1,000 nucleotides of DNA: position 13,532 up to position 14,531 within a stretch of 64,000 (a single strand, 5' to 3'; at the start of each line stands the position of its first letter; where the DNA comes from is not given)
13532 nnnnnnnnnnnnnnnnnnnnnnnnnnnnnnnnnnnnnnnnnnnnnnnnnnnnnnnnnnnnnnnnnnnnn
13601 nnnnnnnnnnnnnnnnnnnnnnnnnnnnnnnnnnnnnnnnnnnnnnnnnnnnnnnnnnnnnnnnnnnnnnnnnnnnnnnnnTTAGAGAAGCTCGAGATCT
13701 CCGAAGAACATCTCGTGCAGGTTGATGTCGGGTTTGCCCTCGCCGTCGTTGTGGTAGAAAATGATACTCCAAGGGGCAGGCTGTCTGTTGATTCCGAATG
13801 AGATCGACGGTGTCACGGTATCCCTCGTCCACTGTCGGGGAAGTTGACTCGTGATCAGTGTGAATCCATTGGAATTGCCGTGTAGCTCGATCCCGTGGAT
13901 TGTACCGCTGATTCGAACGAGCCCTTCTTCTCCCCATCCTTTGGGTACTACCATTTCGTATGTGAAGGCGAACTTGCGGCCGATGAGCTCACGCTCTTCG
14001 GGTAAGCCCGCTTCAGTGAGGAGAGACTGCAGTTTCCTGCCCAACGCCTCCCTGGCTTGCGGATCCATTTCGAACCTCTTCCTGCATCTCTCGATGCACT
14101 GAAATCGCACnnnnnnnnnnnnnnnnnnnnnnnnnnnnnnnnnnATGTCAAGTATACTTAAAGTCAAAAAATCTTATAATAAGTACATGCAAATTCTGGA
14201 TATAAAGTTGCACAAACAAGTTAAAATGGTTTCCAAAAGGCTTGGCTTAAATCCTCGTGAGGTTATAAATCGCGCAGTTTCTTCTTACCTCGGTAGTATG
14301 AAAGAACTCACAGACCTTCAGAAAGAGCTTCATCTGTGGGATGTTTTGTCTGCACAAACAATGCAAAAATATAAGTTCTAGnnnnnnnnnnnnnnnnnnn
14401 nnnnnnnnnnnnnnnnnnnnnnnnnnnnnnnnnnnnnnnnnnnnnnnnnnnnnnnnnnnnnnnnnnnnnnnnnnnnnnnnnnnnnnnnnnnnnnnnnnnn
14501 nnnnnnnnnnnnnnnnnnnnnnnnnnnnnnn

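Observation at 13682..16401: dnaK-dnaJ operon split by an orphan gene plus a MazEF-like TA pair, followed by a cluster of well-signalled GC-rich orphans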

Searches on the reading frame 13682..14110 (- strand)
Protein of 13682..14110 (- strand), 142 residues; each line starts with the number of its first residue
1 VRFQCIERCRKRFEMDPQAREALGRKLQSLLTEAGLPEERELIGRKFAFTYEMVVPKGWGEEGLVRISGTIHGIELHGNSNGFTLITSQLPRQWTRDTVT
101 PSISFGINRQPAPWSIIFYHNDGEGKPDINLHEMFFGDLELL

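Call 5: search_protein_families(library=pfam, proteins=[window:13682-14110:-], max_evalue=1)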
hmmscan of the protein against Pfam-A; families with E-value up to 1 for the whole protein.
window:13682-14110:- (142 aa): 0 families

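Call 6: search_protein_families(library=phrogs, proteins=[window:13682-14110:-], max_evalue=1)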
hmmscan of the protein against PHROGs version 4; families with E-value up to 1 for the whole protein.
window:13682-14110:- (142 aa): 0 families

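Call 7: search_protein_families(library=ncbifam, proteins=[window:13682-14110:-], max_evalue=1)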
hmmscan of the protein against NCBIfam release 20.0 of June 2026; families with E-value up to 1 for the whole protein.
window:13682-14110:- (142 aa): 0 families

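Call 8: search_protein_families(library=padloc, proteins=[window:13682-14110:-], max_evalue=1)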
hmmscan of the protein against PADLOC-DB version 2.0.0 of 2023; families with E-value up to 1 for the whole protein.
window:13682-14110:- (142 aa): 0 families

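Call 11: find_homologous_proteins(query=window:13682-14068:-, max_evalue=0.01)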
Query window:13682-14068:- (128 aa): 4 proteins with E <= 0.01 among 13 candidates.
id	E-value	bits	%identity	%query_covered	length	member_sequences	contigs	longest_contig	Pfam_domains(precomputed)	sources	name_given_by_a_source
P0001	8.8e-82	290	100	100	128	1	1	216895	-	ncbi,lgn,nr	ncbi:MAG: hypothetical protein Q7R69_02535 [bacterium]|nr:hypothetical protein [bacterium]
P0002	8.6e-41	157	62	100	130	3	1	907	-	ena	-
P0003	5.3e-17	80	47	100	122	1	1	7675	-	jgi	jgi:hypothetical protein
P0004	8.7e-8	50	43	98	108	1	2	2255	-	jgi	jgi:hypothetical protein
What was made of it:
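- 13682..14068 (-): orfA, a 128-aa protein of a rare uncharacterised family with the invariant motif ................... Call 11: only 3 homologues beyond itself (62%, 47% and 43% identity).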

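Call 12: find_encoding_contigs(protein=P0001, flank=10000, max_places=10)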
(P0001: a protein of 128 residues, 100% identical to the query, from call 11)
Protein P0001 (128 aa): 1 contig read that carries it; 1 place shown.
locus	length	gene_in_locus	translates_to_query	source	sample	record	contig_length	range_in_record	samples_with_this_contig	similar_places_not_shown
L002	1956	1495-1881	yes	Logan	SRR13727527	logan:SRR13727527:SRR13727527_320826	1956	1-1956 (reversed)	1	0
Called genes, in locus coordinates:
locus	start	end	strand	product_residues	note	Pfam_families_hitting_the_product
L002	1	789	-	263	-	?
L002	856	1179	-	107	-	PF02452:PemK_toxin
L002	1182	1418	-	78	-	-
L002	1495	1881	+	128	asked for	-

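Call 13: find_encoding_contigs(protein=P0003, flank=10000, max_places=10)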
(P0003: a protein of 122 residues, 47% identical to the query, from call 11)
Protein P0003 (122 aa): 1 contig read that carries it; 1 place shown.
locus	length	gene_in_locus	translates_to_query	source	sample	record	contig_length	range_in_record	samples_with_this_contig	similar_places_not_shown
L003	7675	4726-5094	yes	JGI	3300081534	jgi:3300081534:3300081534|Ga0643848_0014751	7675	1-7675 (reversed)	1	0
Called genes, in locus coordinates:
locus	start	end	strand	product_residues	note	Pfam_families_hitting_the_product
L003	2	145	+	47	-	?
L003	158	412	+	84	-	PF01035:DNA_binding_1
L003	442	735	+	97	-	-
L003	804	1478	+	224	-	PF03167:UDG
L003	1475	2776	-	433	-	PF00675:Peptidase_M16, PF05193:Peptidase_M16_C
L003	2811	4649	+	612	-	PF01411:tRNA-synt_2c, PF07973:tRNA_SAD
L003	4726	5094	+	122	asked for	-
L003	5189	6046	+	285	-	-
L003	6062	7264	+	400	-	-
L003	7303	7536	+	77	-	PF01176:eIF-1a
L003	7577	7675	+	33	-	?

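Call 14: find_encoding_contigs(protein=P0004, flank=10000, max_places=10)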
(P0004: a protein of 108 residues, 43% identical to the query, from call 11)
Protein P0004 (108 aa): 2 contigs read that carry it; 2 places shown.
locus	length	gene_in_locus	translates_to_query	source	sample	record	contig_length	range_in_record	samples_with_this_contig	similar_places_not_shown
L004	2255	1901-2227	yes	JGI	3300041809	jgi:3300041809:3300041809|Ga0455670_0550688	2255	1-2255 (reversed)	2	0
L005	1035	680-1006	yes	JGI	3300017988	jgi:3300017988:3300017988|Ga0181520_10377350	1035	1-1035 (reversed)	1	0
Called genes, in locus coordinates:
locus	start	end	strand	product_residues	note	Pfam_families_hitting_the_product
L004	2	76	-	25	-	?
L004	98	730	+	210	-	PF09335:VTT_dom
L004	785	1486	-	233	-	PF13462:Thioredoxin_4, PF01323:DSBA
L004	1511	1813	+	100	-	-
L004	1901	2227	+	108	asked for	-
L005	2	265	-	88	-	?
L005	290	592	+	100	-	-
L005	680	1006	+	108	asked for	-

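Call 15: find_encoding_contigs(protein=P0002, flank=10000, max_places=10)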
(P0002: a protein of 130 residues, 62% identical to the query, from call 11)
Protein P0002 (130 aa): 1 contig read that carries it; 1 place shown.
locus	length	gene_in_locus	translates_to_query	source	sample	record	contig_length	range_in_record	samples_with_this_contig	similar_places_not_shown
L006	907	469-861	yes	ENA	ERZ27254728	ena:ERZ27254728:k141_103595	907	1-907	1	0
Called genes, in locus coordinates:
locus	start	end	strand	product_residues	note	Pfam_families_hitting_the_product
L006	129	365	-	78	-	-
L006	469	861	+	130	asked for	-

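Call 35: find_related_loci(query=A1, collection=metagenome_contigs, flank=6000)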
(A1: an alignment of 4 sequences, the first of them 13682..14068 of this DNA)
Query A1 (128 aa) in metagenome_contigs; peptide patterns used: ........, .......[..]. (x = any residue, [..] = any of these).
406 stretches matched a pattern; 2 encode a relative of the query (tblastn E <= 1e-3); 2 distinct loci.
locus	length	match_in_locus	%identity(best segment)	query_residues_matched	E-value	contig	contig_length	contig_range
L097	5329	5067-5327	66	1-87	1e-34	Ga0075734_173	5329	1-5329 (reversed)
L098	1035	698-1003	43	4-128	7e-19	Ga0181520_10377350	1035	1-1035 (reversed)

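Call 54: predict_structure(alignment_id=A1)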
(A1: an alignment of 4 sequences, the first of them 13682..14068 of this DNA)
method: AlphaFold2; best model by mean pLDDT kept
length: 128 residues; sequences in the alignment: 4
mean_pLDDT: 77.7   pTM: 0.70
mean pLDDT of the five models: 77.7, 69.1, 62.4, 56.3, 53.4
residues with pLDDT >= 90: 16; 70-90: 79; 50-70: 32; < 50: 1
segments of 3 or more residues with pLDDT < 50: none
pLDDT, mean of each block of 10 residues (from residue 1): 79 86 89 86 60 90 75 73 71 63 77 75 87
secondary structure, 60 per line:
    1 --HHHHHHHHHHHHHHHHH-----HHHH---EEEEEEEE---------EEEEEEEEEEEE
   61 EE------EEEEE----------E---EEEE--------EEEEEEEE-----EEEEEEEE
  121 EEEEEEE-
elements in order: H3-19 H25-28 E32-39 E49-62 E69-73 E88-91 E100-107 E113-127

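Call 65: search_solved_structures(query=A1, max_evalue=10)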
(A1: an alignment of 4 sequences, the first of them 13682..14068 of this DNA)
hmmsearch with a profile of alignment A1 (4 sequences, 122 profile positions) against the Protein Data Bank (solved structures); distinct sequences matched with E-value up to 10: 5.
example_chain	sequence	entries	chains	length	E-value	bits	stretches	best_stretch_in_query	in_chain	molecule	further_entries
1i2q_A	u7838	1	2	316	1.5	12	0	3-43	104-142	TRANSALDOLASE B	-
1i2p_A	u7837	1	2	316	1.6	12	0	3-44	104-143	TRANSALDOLASE B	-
1i2n_A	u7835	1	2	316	1.6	12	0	3-44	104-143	TRANSALDOLASE B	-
1onr_A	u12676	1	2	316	1.6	12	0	3-44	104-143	TRANSALDOLASE B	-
1i2o_A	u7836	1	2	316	1.6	11.9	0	3-44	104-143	TRANSALDOLASE B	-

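Call 85: search_protein_families(library=pfam, proteins=[L003:5189-6046:+, L003:6062-7264:+, L004:1511-1813:+, L003:442-735:+, L097:3467-3742:-, L097:3148-3474:-, L008:5301-5558:-, L008:5692-5883:-], max_evalue=0.01)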
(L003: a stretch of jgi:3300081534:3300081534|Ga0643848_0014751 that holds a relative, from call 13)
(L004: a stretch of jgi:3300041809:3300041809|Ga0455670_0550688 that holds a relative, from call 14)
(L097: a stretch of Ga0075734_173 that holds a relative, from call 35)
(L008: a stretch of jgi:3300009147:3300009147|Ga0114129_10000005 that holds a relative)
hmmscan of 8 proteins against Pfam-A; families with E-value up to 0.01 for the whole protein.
L003:5189-6046:+ (285 aa): 0 families

L003:6062-7264:+ (400 aa): 0 families

L004:1511-1813:+ (100 aa): 0 families

L003:442-735:+ (97 aa): 1 family
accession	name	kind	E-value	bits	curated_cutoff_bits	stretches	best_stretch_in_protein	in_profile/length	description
PF08621.15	RPAP1_N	-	0.0086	16.3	25.3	0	74-92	22-40/46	RPAP1-like, N-terminal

L097:3467-3742:- (91 aa): 0 families

L097:3148-3474:- (108 aa): 1 family
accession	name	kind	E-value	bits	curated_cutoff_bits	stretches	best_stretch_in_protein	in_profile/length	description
PF02452.23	PemK_toxin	-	8.6e-15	55.3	23.1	1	3-106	2-109/109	PemK-like, MazF-like toxin of type II toxin-antitoxin system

L008:5301-5558:- (85 aa): 1 family
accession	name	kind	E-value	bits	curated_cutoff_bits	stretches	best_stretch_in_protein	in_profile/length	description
PF04226.18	Transgly_assoc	-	4.6e-15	56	25.3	1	33-78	1-47/49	Transglycosylase associated protein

L008:5692-5883:- (63 aa): 0 families
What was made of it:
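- The other orfA homologues (L003, L004/L005) have no TA neighbour (calls 13, 14, 85).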

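Call 89: search_protein_families(library=pfam, proteins=[L097:4727-4963:-], max_evalue=10)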
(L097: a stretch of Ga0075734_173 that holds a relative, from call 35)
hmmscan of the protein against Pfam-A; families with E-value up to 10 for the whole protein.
L097:4727-4963:- (78 aa): 0 families

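Call 92: find_related_loci(query=A1, collection=viral_contigs, flank=4000)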
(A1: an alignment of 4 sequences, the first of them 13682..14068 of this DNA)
Query A1 (128 aa) in viral_contigs; peptide patterns used: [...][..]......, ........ (x = any residue, [..] = any of these).
74 stretches matched a pattern, but none encodes a relative of the query by tblastn (E <= 1e-3).

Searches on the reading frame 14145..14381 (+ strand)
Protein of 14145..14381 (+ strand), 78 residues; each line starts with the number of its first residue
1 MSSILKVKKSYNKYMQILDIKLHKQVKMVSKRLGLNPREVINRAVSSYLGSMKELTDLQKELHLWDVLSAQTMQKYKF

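Call 5: search_protein_families(library=pfam, proteins=[window:14145-14381:+], max_evalue=1)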
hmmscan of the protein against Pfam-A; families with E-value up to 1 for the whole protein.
window:14145-14381:+ (78 aa): 1 family
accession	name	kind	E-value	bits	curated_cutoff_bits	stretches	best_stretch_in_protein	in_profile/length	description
PF14355.11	Abi_C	-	0.16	12.5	24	1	23-58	1-41/83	Abortive infection C-terminus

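Call 6: search_protein_families(library=phrogs, proteins=[window:14145-14381:+], max_evalue=1)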
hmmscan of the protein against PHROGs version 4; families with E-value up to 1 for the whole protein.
window:14145-14381:+ (78 aa): 2 families
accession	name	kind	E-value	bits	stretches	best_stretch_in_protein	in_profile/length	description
phrog_3180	-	transcription regulation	0.0033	18.4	1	18-53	12-47/50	Arc-like repressor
phrog_582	-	transcription regulation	0.033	15.5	1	4-54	50-100/105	Arc-like repressor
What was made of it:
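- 14145..14381 (+): 78-aa putative antitoxin, possibly of the RHH/Arc type, placed 2 nt upstream of mazF. Call 6: PHROG Arc-like repressor E 0.0033.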

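Call 7: search_protein_families(library=ncbifam, proteins=[window:14145-14381:+], max_evalue=1)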
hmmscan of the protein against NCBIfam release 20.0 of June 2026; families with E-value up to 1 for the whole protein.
window:14145-14381:+ (78 aa): 1 family
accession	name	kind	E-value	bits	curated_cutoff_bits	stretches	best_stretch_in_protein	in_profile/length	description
NF003708.0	PRK05325.1-3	equivalog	0.063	12.2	466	1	7-72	279-343/423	hypothetical protein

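Call 8: search_protein_families(library=padloc, proteins=[window:14145-14381:+], max_evalue=1)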
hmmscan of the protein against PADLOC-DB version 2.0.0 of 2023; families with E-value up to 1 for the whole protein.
window:14145-14381:+ (78 aa): 0 families

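Call 66: search_solved_structures(query=window:14145-14381:+, max_evalue=10)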
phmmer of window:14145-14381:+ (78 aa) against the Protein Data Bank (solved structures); distinct sequences matched with E-value up to 10: 1.
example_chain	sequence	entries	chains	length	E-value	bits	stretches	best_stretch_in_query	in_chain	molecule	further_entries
5yzv_A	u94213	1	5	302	1.7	12.6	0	59-75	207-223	Probable serine/threonine-protein kinase PkwA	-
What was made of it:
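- On Type II TA, MazF/PemK toxin family: No Pfam hit at gathering score (call 5) and no PDB hit (call 66).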

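Call 85: search_protein_families(library=pfam, proteins=[L008:5301-5558:-, L008:5692-5883:-], max_evalue=0.01)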
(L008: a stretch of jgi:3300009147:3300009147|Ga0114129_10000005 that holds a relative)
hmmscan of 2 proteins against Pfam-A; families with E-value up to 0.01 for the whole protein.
L008:5301-5558:- (85 aa): 1 family
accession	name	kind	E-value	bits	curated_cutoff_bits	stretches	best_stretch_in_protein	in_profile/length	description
PF04226.18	Transgly_assoc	-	4.6e-15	56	25.3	1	33-78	1-47/49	Transglycosylase associated protein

L008:5692-5883:- (63 aa): 0 families

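Call 89: search_protein_families(library=pfam, proteins=[window:14187-14381:+], max_evalue=10)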
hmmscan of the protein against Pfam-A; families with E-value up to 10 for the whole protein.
window:14187-14381:+ (64 aa): 1 family
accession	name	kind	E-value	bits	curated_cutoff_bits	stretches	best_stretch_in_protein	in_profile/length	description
PF14355.11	Abi_C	-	0.11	13.1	24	1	9-44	1-41/83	Abortive infection C-terminus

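Call 93: find_related_loci(query=window:14145-14381:+, collection=viral_contigs, flank=4000)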
Query window:14145-14381:+ (78 aa) in viral_contigs; peptide patterns used: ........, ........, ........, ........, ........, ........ (x = any residue, [..] = any of these).
26 stretches matched a pattern, but none encodes a relative of the query by tblastn (E <= 1e-3).

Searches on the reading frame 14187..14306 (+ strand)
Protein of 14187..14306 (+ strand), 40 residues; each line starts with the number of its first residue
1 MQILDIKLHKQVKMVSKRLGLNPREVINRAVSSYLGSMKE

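Call 89: search_protein_families(library=pfam, proteins=[window:14187-14306:+], max_evalue=10)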
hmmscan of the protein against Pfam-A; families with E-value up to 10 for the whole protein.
seq(40 aa): 1 family
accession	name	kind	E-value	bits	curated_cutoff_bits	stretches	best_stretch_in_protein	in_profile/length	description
PF07764.18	Omega_Repress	-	0.058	14.1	33.3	1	7-35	30-58/59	Omega Transcriptional Repressor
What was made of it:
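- On Type II TA, MazF/PemK toxin family: Pfam Omega_Repress E 0.058 on the core (call 89).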
